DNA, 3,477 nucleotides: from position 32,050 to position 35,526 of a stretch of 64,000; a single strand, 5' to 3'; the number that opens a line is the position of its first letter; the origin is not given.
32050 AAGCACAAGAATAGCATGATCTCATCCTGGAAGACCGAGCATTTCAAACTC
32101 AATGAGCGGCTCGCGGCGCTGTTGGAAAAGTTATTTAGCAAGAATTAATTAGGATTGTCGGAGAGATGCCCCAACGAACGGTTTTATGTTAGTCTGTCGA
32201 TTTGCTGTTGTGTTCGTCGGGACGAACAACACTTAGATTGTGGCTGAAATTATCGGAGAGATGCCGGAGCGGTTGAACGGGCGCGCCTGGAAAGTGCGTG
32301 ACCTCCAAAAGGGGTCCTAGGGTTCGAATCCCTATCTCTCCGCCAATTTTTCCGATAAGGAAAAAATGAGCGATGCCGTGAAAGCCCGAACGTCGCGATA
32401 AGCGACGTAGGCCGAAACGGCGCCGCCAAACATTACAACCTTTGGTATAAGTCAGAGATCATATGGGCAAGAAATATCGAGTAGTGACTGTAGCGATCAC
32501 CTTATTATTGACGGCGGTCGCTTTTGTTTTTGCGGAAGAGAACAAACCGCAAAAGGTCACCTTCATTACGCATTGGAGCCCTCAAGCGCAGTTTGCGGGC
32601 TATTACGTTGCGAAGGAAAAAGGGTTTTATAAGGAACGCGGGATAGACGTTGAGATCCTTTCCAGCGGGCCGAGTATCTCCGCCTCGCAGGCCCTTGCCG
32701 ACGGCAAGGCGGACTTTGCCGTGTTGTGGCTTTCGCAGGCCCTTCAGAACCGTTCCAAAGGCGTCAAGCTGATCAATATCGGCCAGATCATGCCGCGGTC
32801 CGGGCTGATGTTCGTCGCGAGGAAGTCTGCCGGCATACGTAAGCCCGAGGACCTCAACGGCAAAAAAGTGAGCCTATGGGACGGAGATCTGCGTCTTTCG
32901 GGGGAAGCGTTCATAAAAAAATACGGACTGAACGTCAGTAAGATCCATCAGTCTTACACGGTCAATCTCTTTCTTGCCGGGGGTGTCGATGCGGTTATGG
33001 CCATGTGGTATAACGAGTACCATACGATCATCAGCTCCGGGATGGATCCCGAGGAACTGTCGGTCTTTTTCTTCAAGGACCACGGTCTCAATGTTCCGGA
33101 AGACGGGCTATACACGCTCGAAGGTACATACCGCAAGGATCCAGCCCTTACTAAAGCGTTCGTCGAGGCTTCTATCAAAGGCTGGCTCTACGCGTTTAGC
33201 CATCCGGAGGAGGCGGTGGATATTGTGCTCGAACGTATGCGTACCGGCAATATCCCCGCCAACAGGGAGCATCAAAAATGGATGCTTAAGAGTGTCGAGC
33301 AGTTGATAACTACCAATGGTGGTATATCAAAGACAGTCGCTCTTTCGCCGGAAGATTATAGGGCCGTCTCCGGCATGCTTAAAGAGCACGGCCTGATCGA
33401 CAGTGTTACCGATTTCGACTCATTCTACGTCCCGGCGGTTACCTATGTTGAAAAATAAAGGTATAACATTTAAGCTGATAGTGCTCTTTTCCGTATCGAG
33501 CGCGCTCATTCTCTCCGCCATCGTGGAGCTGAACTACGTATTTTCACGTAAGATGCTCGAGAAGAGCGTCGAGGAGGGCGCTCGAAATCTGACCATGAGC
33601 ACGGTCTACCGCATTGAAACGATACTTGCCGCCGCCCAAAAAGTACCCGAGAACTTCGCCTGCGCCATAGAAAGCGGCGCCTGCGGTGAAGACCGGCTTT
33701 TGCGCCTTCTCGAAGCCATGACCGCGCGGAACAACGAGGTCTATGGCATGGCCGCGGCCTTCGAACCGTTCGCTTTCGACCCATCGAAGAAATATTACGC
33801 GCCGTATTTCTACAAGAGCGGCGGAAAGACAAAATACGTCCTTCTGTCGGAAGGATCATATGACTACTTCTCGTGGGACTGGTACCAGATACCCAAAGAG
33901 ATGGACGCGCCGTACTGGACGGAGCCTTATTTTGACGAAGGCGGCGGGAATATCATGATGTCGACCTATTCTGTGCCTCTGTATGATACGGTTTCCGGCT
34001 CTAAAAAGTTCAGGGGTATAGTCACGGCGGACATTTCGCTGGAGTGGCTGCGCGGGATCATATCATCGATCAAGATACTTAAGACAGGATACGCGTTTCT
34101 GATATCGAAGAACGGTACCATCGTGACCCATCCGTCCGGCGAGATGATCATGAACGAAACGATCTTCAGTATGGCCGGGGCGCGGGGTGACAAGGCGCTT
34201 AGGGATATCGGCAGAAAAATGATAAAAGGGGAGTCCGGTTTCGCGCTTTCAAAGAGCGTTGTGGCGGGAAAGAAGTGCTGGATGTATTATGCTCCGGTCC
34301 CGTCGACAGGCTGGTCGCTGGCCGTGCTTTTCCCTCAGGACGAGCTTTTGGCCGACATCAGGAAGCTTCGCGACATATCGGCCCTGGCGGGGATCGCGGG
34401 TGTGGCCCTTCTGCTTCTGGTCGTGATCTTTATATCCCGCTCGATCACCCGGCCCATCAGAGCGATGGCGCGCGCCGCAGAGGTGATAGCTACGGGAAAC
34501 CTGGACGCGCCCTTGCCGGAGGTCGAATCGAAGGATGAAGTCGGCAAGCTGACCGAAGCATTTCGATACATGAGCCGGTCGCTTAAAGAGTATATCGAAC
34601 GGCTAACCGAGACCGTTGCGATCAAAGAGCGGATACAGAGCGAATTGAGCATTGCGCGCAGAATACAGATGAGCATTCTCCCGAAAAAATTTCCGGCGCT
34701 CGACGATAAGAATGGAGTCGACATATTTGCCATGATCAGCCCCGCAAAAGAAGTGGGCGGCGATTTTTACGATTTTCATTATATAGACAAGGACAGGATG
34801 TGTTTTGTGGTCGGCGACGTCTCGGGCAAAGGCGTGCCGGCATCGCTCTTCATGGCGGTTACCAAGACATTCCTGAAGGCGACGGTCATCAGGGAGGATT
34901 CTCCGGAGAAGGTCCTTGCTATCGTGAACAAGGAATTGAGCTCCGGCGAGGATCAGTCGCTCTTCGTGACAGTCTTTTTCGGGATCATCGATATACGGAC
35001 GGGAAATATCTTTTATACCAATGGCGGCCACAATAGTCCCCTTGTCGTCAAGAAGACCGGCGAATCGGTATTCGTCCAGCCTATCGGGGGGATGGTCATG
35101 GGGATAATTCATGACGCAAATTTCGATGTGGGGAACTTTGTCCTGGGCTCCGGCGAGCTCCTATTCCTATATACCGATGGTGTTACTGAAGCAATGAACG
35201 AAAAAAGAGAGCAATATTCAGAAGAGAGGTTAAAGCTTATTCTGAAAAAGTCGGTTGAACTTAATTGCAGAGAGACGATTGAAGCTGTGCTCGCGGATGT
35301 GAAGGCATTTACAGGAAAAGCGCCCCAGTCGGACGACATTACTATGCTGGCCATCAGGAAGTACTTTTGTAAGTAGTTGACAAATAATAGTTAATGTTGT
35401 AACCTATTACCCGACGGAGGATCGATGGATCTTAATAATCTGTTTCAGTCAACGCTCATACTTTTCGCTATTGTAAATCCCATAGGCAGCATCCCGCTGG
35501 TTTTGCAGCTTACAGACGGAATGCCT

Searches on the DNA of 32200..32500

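Call 77: search_with_rna_model(model_id=R1, source=window, start=32200, end=32500, filters=off, max_evalue=10, show_alignments=2)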
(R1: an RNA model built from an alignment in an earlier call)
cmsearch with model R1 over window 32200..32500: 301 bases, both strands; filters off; matches with E-value up to 10: 9.
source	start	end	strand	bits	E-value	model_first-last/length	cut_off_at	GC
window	32306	32345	+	9.8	0.0019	1-136/136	no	0.55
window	32299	32345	-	2.1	0.29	1-136/136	no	0.55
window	32348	32378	+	1.8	0.35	35-67/136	no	0.42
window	32390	32409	+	-1.1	2.3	27-78/136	no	0.55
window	32405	32438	-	-1.6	3.2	1-136/136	no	0.56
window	32206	32240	-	-2.4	5.1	1-136/136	no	0.46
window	32207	32226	+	-2.8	6.6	91-110/136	no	0.55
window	32438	32447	+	-3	7.6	95-104/136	no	0.4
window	32443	32481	-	-3.2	9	1-136/136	no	0.38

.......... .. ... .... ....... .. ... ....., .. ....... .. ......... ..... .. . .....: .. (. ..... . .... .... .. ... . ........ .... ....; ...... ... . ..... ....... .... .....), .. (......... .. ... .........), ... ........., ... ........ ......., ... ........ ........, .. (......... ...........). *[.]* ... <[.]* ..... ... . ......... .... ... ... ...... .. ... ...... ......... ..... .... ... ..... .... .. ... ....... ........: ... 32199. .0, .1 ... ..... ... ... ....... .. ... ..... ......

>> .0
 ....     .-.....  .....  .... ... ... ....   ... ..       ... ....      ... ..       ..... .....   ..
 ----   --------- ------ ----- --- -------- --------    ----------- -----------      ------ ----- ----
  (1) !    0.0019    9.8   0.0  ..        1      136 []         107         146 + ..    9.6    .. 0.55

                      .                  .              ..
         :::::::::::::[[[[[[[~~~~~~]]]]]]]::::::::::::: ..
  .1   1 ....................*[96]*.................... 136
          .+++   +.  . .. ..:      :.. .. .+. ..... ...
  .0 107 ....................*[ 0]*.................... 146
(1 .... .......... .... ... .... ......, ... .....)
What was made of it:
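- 32346..32432 (+): tRNA-Ser(GGA) trailer module. It holds an A/T hairpin next to the CCA, then a GC-rich P3-like hairpin (32368-32428), and ends in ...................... followed by AACA. The second 17-mer copy is at 32416-32432. The covariance model does not detect it (call 77).
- Tried and rejected: The model does not find it (call 77).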

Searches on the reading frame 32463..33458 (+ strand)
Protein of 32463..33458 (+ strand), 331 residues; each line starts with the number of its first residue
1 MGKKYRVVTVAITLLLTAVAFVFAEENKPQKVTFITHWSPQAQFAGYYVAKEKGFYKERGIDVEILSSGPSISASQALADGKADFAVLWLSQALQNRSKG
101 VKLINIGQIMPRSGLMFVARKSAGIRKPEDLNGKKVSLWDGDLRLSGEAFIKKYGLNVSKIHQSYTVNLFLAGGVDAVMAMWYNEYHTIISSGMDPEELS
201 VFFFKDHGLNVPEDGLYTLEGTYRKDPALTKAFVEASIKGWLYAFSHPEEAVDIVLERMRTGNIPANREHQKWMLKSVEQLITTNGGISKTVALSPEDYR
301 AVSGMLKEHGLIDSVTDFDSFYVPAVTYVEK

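Call 14: search_protein_families(library=pfam, proteins=[window:32463-33458:+])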
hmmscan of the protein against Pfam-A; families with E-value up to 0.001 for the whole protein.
window:32463-33458:+ (331 aa): 3 families
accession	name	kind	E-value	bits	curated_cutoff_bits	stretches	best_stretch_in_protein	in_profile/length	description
PF09084.16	NMT1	-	3.6e-45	155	20.5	1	42-251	2-216/216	NMT1/THI5 like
PF04069.17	OpuAC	-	0.00023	21.3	21.2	0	57-178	25-158/257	Substrate binding domain of ABC-type glycine betaine transport system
PF13379.11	NMT1_2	-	0.00071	19.9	24.7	0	41-135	15-104/252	NMT1-like family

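Call 43: find_homologous_proteins(query=window:32463-33458:+)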
Query window:32463-33458:+ (331 aa): 5057 proteins with E <= 0.001 among 8000 candidates; the best 120 are listed.
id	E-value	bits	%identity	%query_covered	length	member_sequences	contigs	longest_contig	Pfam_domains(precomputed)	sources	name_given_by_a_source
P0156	2.6e-218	742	100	100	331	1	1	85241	PF09084.17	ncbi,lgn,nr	ncbi:MAG: ABC transporter substrate-binding protein [Candidatus Omnitrophica bacterium]|nr:ABC trans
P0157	3.5e-171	587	79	100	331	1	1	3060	PF09084.17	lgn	-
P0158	2.0e-168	578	78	100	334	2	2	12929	PF09084.17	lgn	-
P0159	1.8e-165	568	75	100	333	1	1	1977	PF09084.17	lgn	-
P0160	4.2e-165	567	76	100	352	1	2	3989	PF09084.17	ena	-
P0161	1.8e-163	561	75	100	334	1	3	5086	PF09084.17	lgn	-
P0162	3.3e-163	561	77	97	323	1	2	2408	PF09084.17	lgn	-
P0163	7.7e-161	553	73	100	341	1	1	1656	PF09084.17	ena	-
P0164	1.5e-159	548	73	98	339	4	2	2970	PF09084.17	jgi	-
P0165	8.7e-158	543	73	100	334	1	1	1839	PF09084.17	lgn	-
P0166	3.9e-155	534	72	98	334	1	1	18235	PF09084.17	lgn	-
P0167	3.7e-153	528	70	100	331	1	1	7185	PF09084.17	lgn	-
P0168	3.8e-152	524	69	100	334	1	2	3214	PF09084.17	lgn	-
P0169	3.7e-150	518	74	93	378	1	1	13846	PF09084.17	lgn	-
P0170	9.2e-143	493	72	91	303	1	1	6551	PF09084.17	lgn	-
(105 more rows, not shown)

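Call 44: find_encoding_contigs(protein=P0158, flank=2500, max_places=3)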
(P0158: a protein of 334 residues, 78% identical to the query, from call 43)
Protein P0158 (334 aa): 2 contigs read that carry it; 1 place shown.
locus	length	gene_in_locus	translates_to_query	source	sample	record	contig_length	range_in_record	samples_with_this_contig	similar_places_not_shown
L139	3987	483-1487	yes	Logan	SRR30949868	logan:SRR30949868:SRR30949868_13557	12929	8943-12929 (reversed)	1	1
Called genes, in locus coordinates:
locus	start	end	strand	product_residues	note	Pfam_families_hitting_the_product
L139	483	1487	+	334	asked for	PF09084:NMT1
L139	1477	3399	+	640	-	PF02743:dCache_1, PF22673:MCP-like_PDC_1, PF17201:Cache_3-Cache_2 (weak), PF08269:dCache_2 (weak), PF00672:HAMP, PF07228:SpoIIE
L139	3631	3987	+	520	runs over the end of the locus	PF07719:TPR_2 (faint), PF12895:ANAPC3 (faint)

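Call 45: find_encoding_contigs(protein=P0157, flank=2500, max_places=3)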
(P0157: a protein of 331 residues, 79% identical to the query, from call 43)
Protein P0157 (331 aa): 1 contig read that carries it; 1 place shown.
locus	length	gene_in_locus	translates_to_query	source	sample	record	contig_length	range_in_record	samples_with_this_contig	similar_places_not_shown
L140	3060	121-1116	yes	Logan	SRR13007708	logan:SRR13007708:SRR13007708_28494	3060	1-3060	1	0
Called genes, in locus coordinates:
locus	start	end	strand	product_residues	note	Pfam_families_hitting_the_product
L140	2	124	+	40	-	?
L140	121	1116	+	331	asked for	PF09084:NMT1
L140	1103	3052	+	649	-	PF22673:MCP-like_PDC_1, PF02743:dCache_1, PF17201:Cache_3-Cache_2 (weak), PF00672:HAMP, PF07228:SpoIIE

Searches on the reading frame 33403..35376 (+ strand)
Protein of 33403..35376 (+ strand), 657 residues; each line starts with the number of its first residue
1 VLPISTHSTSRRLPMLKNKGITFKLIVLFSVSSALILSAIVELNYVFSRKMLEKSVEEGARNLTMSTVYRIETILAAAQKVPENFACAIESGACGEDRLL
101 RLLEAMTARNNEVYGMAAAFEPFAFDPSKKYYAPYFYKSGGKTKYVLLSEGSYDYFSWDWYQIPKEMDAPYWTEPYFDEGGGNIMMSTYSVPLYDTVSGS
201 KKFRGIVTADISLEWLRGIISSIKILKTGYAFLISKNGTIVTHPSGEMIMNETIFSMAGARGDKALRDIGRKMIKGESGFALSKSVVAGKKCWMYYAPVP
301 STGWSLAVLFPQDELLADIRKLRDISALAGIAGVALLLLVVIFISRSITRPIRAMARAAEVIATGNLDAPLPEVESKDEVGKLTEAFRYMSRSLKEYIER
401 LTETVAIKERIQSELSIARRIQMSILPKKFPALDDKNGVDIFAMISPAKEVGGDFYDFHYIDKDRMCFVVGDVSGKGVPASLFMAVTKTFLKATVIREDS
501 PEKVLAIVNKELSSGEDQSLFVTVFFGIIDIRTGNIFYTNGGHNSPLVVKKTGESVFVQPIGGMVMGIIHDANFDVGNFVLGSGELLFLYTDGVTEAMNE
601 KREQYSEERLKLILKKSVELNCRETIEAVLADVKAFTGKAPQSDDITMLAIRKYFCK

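Call 14: search_protein_families(library=pfam, proteins=[window:33403-35376:+])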
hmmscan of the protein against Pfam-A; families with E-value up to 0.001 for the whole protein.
window:33403-35376:+ (657 aa): 6 families
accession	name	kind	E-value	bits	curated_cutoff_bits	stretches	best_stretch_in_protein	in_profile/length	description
PF07228.17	SpoIIE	-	1.5e-46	159.2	25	1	463-652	2-190/192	Stage II sporulation protein E (SpoIIE)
PF22673.2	MCP-like_PDC_1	-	2.2e-33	115.5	27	1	101-216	3-111/113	Methyl-accepting chemotaxis protein-like, first PDC sensor domain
PF02743.24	dCache_1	-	1.4e-21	77.6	45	1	135-308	72-239/240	Cache domain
PF00672.30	HAMP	-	8.1e-16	58.5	25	1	343-395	1-52/53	HAMP domain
PF17201.10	Cache_3-Cache_2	-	2.1e-09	37.6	27.7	1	210-324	185-298/299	Cache 3/Cache 2 fusion domain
PF08269.17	dCache_2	-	1.8e-06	27.8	26.5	1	216-314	194-296/298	Cache domain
